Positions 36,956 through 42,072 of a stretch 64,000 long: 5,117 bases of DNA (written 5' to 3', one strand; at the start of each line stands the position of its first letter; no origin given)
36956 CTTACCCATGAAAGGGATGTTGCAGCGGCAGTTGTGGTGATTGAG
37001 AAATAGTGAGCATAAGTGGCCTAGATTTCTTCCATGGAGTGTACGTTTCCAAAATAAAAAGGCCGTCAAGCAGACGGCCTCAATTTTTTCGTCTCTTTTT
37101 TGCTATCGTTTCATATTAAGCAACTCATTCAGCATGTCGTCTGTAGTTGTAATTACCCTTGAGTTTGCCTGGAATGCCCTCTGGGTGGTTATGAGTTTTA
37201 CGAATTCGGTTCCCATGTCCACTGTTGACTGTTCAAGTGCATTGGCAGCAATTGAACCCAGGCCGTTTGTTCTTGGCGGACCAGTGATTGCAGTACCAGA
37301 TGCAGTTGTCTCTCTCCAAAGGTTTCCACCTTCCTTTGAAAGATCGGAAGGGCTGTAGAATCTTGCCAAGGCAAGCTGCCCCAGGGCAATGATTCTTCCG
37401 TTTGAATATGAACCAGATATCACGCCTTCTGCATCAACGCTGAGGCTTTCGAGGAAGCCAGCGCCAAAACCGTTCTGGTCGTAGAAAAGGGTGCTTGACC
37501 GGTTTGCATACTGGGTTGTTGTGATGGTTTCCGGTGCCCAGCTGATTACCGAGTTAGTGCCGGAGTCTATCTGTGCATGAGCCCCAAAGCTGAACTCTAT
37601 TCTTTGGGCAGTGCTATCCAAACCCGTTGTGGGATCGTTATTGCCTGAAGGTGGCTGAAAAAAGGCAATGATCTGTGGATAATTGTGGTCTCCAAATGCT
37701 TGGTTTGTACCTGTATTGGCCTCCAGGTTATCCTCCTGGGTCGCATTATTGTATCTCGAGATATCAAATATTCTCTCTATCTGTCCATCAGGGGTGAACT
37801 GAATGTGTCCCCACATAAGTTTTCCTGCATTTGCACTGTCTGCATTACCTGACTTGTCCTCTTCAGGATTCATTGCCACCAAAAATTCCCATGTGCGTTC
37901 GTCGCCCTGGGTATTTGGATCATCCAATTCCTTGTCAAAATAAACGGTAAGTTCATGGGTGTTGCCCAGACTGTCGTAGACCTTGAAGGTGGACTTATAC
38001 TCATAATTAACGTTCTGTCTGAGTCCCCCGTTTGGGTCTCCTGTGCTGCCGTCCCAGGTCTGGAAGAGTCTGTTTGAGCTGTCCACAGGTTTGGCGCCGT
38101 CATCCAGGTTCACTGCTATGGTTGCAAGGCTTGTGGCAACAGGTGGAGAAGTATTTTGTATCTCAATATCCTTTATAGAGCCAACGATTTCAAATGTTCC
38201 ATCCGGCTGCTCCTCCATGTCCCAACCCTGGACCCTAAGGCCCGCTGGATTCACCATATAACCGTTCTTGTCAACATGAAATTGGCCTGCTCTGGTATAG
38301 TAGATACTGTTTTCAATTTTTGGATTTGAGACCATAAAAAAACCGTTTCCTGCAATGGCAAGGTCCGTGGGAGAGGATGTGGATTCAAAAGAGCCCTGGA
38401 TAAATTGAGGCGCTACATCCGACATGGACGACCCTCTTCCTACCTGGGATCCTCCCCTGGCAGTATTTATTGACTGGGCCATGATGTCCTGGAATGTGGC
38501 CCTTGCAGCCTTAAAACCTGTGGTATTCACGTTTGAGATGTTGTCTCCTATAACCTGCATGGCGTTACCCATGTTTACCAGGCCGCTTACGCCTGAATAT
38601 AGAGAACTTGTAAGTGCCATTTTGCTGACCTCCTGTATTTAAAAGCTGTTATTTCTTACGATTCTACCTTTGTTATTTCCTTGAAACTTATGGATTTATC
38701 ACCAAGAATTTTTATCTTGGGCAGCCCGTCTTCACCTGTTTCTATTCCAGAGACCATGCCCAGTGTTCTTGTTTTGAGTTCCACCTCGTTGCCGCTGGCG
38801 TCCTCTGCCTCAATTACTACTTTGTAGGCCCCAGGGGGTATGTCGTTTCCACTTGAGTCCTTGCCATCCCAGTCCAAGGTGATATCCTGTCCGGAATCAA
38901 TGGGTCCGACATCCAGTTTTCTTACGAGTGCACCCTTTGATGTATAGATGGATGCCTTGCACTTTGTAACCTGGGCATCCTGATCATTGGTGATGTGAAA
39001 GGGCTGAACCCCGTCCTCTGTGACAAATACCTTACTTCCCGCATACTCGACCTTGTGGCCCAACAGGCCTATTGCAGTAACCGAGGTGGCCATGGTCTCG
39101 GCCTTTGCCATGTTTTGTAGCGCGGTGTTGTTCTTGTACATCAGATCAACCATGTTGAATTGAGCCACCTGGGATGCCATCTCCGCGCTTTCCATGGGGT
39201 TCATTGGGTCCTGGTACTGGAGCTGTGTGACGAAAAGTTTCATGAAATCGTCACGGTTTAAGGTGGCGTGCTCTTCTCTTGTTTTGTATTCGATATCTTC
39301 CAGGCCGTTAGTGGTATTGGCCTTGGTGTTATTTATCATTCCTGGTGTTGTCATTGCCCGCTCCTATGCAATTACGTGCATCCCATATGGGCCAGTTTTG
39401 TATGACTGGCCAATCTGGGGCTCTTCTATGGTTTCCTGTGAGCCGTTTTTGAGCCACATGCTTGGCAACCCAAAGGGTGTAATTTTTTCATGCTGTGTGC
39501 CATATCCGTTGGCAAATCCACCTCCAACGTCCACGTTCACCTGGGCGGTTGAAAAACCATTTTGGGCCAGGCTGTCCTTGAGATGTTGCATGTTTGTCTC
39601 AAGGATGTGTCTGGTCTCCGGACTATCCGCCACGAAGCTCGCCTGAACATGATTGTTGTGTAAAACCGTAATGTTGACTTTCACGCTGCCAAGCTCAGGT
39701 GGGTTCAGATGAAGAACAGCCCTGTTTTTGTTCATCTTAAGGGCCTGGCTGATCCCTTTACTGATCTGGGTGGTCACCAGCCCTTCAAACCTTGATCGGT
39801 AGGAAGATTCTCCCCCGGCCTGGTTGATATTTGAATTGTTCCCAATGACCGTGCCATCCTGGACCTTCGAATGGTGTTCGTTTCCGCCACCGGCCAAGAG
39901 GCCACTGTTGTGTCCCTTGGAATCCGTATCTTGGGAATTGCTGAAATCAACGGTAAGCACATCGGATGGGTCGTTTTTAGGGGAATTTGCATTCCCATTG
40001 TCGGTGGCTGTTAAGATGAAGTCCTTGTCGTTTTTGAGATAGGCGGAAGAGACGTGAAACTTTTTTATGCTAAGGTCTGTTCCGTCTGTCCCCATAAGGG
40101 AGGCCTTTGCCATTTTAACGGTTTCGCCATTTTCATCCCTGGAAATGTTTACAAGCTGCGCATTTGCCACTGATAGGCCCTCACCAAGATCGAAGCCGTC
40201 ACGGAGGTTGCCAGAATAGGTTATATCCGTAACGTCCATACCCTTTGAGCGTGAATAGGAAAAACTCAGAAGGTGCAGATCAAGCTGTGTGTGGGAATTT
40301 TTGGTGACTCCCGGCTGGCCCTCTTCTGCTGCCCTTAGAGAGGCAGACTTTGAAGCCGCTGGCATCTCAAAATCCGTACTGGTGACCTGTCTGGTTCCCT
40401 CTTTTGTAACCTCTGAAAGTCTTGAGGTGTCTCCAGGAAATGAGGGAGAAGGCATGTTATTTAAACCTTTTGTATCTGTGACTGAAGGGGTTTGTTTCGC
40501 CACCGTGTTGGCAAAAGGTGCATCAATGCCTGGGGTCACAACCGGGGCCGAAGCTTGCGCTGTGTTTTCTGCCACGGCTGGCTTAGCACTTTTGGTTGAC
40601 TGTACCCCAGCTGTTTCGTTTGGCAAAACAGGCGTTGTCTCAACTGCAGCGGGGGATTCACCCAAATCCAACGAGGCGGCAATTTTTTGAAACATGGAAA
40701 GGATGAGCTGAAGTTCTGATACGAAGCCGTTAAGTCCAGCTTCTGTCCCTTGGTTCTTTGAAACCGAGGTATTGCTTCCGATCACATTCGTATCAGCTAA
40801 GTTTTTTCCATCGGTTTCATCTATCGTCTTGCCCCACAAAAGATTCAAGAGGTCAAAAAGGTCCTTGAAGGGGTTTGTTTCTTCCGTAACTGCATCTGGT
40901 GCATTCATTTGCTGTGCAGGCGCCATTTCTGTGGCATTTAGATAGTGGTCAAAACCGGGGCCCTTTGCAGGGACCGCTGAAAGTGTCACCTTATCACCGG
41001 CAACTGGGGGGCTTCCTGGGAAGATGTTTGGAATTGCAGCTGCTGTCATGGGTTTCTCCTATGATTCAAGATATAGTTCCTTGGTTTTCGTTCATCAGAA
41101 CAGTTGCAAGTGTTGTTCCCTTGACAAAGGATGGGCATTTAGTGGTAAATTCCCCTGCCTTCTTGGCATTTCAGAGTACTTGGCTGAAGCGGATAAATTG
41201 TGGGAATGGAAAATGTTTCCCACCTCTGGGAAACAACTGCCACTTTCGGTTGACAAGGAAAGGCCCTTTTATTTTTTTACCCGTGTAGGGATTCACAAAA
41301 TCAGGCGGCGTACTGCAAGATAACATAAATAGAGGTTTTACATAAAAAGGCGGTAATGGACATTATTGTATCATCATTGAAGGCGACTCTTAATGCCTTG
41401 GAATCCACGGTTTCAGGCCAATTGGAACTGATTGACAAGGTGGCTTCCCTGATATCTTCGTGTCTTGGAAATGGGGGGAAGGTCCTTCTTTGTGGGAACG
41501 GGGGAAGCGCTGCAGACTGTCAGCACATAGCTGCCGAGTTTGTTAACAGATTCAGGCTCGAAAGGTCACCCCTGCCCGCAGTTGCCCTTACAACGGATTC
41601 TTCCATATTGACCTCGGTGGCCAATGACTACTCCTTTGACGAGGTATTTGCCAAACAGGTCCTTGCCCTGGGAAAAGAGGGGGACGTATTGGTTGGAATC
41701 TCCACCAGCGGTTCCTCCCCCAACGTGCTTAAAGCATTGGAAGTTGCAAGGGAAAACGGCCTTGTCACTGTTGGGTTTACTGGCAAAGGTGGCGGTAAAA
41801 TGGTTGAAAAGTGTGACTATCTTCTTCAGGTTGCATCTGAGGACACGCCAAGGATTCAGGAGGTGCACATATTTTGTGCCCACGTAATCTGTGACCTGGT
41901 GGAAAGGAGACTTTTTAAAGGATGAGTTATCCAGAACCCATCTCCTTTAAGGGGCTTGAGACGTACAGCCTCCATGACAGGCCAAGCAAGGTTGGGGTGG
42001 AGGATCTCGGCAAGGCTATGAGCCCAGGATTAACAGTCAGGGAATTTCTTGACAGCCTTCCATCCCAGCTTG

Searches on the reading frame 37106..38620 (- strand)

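Call 52: search_protein_families(library=pfam, proteins=[window:37106-38620:-], max_evalue=0.00001)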
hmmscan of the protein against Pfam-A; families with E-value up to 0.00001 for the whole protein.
window:37106-38620:- (505 aa): 4 families
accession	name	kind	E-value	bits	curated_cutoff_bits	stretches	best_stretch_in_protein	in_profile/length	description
PF07559.19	FlgE_D2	-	2.9e-21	76.9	22.7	1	204-385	18-142/142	Flagellar basal body protein FlaE D2 domain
PF06429.18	Flg_bbr_C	-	8.9e-15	54.4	23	1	460-503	3-46/46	Flagellar basal body rod FlgEFG protein C-terminal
PF22692.1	LlgE_F_G_D1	-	1.4e-14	54.4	27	1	88-156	1-49/64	Flagellar hook protein FlgE/F/G D1 domain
PF00460.25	Flg_bb_rod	-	2.7e-07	30.9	20.7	1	7-37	1-31/31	Flagella basal body rod protein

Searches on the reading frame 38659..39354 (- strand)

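Call 52: search_protein_families(library=pfam, proteins=[window:38659-39354:-], max_evalue=0.00001)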
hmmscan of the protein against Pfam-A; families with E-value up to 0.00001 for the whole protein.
window:38659-39354:- (232 aa): 2 families
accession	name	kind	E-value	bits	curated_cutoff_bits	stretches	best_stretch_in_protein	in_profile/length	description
PF03963.19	FlgD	-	7.7e-19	68.1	27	1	10-80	4-74/75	Flagellar hook capping protein - N-terminal region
PF13860.13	FlgD_ig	-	2.4e-14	53.5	27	1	112-186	5-78/79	FlgD Ig-like domain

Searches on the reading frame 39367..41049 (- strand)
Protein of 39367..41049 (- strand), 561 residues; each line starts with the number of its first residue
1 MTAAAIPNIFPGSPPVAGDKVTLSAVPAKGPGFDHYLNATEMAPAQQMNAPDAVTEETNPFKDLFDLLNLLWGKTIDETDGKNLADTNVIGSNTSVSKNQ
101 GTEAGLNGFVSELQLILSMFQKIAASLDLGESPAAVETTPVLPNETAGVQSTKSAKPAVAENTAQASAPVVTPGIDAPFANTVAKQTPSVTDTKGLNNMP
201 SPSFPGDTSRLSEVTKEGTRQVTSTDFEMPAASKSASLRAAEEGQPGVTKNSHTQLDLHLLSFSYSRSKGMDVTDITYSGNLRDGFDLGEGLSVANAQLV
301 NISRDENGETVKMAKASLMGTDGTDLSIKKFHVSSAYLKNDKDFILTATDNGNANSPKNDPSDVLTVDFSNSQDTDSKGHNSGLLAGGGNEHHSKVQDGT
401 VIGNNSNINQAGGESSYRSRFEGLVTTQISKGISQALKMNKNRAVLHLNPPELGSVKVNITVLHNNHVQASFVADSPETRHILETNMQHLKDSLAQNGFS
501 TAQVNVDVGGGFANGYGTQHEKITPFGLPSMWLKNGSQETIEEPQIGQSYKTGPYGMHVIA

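Call 52: search_protein_families(library=pfam, proteins=[window:39367-41049:-], max_evalue=0.00001)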
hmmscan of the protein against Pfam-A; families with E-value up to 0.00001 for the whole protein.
window:39367-41049:- (561 aa): 1 family
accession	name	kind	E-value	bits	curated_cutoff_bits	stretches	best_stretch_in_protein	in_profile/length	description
PF02120.21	Flg_hook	-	2.4e-21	75.8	29.8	1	433-512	4-82/85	Flagellar hook-length control protein FliK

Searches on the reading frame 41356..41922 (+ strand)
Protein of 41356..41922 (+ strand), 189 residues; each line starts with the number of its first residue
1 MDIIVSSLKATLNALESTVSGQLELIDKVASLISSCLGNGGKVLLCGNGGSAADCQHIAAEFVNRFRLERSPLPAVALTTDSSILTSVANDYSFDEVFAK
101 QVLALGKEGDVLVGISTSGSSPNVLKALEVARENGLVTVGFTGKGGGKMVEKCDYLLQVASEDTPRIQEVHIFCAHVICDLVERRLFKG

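Call 52: search_protein_families(library=pfam, proteins=[window:41356-41922:+], max_evalue=0.00001)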
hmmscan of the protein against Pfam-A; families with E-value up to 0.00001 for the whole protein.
window:41356-41922:+ (189 aa): 2 families
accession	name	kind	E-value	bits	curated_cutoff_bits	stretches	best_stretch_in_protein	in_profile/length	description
PF13580.11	SIS_2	-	1.1e-31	110.2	27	1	12-143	7-138/138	SIS domain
PF01380.27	SIS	-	3.6e-09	37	25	1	96-164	41-109/131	SIS domain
